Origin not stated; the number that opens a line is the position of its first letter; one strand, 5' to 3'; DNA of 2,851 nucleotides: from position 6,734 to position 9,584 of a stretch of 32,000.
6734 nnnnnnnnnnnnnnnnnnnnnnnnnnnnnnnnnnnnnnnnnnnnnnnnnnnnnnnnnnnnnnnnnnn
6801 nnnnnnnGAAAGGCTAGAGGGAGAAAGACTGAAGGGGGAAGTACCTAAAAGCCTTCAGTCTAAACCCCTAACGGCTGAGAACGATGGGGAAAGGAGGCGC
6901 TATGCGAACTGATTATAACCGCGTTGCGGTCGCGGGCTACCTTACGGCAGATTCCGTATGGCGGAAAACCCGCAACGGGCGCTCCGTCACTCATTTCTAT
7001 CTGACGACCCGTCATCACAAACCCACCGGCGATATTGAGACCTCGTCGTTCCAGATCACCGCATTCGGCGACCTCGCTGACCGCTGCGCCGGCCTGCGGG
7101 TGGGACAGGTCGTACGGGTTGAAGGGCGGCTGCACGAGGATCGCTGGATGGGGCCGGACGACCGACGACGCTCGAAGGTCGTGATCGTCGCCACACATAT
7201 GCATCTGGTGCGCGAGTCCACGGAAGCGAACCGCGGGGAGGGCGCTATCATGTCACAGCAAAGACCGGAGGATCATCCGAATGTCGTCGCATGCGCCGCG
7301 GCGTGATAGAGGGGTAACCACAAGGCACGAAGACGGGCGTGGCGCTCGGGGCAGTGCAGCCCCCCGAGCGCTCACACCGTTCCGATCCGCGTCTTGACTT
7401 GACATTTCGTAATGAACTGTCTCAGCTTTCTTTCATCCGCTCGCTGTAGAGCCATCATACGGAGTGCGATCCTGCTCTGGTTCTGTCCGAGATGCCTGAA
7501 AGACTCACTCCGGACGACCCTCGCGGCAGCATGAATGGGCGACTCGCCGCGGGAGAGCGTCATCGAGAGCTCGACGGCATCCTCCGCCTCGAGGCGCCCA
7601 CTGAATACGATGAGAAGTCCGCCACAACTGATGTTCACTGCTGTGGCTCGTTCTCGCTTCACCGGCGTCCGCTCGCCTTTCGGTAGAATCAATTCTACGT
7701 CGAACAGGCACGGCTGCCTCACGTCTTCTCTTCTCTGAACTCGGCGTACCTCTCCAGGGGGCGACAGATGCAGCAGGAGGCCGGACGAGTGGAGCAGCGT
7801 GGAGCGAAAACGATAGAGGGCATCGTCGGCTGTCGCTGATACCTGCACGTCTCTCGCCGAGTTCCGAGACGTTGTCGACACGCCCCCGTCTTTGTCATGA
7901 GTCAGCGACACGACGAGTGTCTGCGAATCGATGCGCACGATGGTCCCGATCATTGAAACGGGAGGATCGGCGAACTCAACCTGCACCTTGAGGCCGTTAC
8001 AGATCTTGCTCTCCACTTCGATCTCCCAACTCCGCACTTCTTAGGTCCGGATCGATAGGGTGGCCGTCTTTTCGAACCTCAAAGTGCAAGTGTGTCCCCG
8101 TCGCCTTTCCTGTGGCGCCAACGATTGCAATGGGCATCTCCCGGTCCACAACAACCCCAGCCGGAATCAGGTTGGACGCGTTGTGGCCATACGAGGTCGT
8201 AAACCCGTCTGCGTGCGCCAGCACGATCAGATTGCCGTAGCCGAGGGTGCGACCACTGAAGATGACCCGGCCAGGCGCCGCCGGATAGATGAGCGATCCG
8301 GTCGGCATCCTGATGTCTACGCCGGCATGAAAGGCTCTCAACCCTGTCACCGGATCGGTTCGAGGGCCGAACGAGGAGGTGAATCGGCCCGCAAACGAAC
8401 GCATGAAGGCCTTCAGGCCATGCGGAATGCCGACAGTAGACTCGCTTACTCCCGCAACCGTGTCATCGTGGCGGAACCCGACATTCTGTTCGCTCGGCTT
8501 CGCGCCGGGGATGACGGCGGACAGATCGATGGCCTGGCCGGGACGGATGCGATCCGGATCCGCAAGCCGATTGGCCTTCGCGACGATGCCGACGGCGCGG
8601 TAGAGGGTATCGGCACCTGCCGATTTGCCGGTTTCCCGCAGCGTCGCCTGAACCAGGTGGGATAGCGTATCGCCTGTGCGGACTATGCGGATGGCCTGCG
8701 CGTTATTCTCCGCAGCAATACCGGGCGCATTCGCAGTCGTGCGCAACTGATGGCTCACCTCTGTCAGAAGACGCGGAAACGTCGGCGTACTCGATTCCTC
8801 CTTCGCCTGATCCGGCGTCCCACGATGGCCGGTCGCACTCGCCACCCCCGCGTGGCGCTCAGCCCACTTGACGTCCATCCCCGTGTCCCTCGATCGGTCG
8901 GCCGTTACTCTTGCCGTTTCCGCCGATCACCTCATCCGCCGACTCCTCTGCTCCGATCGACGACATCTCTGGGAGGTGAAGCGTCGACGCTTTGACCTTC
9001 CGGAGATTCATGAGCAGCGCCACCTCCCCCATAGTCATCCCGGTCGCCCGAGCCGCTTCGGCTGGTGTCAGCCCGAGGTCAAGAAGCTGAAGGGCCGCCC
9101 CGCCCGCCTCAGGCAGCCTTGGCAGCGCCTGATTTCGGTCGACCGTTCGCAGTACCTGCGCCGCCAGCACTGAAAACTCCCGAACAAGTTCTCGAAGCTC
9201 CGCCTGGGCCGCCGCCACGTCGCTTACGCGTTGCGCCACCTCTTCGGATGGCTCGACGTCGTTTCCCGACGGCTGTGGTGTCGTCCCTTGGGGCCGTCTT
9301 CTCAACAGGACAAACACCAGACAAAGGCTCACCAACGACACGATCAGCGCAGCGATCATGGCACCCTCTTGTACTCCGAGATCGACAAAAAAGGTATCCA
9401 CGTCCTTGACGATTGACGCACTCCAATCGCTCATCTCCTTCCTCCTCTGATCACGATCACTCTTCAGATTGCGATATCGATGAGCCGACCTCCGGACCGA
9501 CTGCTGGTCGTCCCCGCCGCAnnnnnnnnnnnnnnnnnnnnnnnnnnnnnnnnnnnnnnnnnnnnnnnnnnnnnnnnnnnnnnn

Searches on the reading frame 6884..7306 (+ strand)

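Call 19: search_protein_families(library=pfam, proteins=[window:6884-7306:+], max_evalue=0.01)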
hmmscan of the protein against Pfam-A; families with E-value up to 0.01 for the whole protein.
window:6884-7306:+ (140 aa): 3 families
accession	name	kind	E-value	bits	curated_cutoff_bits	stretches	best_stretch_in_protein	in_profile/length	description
PF00436.31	SSB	-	9.4e-18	64.6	26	1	12-108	2-103/104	Single-strand binding protein family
PF22657.2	SSB_1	-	0.00032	21.3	27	1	12-87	1-79/91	Another single-strand binding protein family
PF01336.31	tRNA_anti-codon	-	0.00094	19.5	27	1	52-107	25-73/75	OB-fold nucleic acid binding domain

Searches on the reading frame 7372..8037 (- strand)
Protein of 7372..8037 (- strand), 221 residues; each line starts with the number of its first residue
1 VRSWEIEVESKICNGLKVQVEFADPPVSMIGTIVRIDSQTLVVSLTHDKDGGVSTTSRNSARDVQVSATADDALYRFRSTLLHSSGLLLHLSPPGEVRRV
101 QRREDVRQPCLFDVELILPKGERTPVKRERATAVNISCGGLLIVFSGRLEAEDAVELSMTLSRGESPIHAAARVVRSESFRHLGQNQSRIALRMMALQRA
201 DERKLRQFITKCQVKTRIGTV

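Call 19: search_protein_families(library=pfam, proteins=[window:7372-8037:-], max_evalue=0.01)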
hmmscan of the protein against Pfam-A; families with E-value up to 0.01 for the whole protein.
window:7372-8037:- (221 aa): 1 family
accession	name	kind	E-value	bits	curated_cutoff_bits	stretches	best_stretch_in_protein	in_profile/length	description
PF07238.19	PilZ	-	6.7e-12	46.1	22.5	1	101-210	1-101/102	PilZ domain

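Call 72: search_protein_families(library=ncbifam, proteins=[window:7372-8037:-], max_evalue=0.1)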
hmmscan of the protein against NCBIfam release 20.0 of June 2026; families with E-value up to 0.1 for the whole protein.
window:7372-8037:- (221 aa): 1 family
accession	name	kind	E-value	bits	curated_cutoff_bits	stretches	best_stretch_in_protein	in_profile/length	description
TIGR02266.1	gmx_TIGR02266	paralog_domain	3.7e-08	33.4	68.7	1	130-209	18-95/96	TIGR02266 family protein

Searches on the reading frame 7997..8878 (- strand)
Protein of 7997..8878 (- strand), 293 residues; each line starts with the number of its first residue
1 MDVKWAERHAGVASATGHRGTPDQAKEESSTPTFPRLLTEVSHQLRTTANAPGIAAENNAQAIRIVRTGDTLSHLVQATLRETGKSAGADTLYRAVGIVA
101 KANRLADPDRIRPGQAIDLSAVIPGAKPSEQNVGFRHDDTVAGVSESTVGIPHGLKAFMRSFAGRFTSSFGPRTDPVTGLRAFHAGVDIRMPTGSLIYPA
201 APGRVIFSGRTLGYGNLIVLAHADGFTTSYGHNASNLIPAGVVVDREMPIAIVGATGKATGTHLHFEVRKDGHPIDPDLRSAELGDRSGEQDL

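Call 19: search_protein_families(library=pfam, proteins=[window:7997-8878:-], max_evalue=0.01)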
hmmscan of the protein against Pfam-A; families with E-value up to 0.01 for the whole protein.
window:7997-8878:- (293 aa): 2 families
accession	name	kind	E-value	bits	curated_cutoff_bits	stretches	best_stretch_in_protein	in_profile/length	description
PF01551.29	Peptidase_M23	-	2.6e-27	95.3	28.7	1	183-277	2-96/96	Peptidase family M23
PF01476.26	LysM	-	0.0064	16.9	20.9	0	100-117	24-40/43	LysM domain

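Call 72: search_protein_families(library=ncbifam, proteins=[window:7997-8878:-], max_evalue=0.1)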
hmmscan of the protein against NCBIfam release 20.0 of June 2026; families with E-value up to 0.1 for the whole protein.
window:7997-8878:- (293 aa): 16 families
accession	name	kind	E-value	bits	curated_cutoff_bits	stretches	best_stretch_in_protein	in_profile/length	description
NF008652.0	PRK11649.1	equivalog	2.1e-21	76.1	341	1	150-277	278-406/439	murein DD-endopeptidase MepM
NF040883.1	amid_act_ActS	equivalog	2.2e-19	69.7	375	1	95-277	54-229/242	amidase activator ActS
NF052336.1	PdgHdaseHSB100310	equivalog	3.4e-19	69.4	500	1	157-274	34-147/316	peptidoglycan hydrolase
NF053825.1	PdgNdpepShyA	equivalog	1.3e-18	66.9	700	1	164-277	275-389/425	peptidoglycan DD-endopeptidase ShyA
NF050804.1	CellDivDipMCaul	equivalog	8.6e-18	64.5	900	1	157-270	506-615/634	cell division endopeptidase DipM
NF041208.1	celldiv_DipM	equivalog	1.1e-17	64.4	740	1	122-277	266-413/419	cell division endopeptidase DipM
NF053824.1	PdgNdpepShyC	equivalog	1.5e-15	57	700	1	156-272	265-384/429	peptidoglycan DD-endopeptidase ShyC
NF008123.1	PRK10871.1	equivalog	2.8e-15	56.6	311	1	185-277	266-358/365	murein hydrolase activator NlpD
NF052530.1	Heli_ShapePgp3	exception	2.2e-14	53.2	300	1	157-277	140-260/270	peptidoglycan metallopeptidase Pgp3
NF008644.1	PRK11637.1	equivalog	7.5e-14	51.5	270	1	163-277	269-379/385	murein hydrolase activator EnvC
NF052529.1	PG_M23_Pgp6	exception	2.5e-12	46.2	600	1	182-277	333-428/452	peptidoglycan metallopeptidase Pgp6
NF053738.1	S2SprSpoIIQBc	equivalog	2e-08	34.2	250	1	203-277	143-219/232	stage II sporulation protein SpoIIQ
NF047657.1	CellWlHdaseLepto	equivalog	5.3e-06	26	400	1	182-280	126-219/221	hypothetical protein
NF004799.0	PRK06148.1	subfamily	1e-05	23.7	1128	1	180-271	437-540/1015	hypothetical protein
NF047755.1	LIC_10271_M23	exception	3.6e-05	23.6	180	1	184-278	117-206/207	LIC_10271 family cell wall hydrolase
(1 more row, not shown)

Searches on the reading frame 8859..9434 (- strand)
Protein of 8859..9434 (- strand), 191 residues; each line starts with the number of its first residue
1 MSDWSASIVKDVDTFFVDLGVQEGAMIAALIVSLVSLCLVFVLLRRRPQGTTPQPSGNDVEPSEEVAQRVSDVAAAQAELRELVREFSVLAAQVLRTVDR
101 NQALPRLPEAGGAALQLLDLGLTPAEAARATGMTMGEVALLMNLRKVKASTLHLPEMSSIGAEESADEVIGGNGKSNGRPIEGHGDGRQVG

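Call 19: search_protein_families(library=pfam, proteins=[window:8859-9434:-], max_evalue=0.01)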
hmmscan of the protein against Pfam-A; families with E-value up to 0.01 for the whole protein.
window:8859-9434:- (191 aa): 0 families

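Call 72: search_protein_families(library=ncbifam, proteins=[window:8859-9434:-], max_evalue=0.1)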
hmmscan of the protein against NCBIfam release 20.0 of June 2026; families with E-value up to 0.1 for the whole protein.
window:8859-9434:- (191 aa): 0 families

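Call 73: search_protein_families(library=pfam, proteins=[window:8859-9434:-], max_evalue=1)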
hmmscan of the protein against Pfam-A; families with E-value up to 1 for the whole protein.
window:8859-9434:- (191 aa): 4 families
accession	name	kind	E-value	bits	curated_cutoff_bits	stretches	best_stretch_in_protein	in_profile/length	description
PF10975.14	DUF2802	-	0.01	16.4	33.5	1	113-146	35-68/68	Protein of unknown function (DUF2802)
PF09209.16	CecR_C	-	0.048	14.1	24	1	25-76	70-120/125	HTH-type transcriptional dual regulator CecR, C-terminal domain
PF23058.1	RBD_ZCCHC3_2nd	-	0.29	12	27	1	131-163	34-66/72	ZCCHC3, second RNA-binding domain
PF21314.2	TM_ErbB1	-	0.49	10.6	27.1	0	27-49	6-28/36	Epidermal growth factor receptor transmembrane-juxtamembrane segment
